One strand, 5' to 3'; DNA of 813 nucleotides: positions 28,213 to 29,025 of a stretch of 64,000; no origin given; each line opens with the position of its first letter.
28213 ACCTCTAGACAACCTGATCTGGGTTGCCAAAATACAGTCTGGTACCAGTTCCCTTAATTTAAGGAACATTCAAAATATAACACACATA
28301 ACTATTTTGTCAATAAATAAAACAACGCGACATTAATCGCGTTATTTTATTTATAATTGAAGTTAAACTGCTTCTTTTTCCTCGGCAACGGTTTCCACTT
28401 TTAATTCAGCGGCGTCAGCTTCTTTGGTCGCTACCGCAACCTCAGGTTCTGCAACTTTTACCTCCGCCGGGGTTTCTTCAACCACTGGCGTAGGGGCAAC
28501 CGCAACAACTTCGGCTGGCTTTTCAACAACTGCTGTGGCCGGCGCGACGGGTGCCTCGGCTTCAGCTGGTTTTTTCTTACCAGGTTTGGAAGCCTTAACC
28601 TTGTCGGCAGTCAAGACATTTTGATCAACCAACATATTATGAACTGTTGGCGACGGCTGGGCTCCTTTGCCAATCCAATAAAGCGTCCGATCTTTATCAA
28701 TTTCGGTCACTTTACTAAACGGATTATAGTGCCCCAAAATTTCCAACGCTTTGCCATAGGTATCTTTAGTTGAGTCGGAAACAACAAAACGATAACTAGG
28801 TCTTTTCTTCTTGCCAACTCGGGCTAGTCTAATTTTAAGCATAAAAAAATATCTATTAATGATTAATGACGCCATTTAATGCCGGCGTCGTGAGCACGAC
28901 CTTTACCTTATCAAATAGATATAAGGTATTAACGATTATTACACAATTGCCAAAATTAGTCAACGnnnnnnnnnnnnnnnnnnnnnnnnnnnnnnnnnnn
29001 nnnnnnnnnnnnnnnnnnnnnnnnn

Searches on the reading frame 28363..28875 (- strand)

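Call 34: search_protein_families(library=pfam, proteins=[window:28363-28875:-], max_evalue=0.001)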
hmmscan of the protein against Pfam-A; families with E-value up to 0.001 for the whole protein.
window:28363-28875:- (170 aa): 1 family
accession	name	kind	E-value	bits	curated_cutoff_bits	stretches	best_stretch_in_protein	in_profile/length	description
PF00886.24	Ribosomal_S16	-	1.4e-18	67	27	1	19-75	1-62/62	Ribosomal protein S16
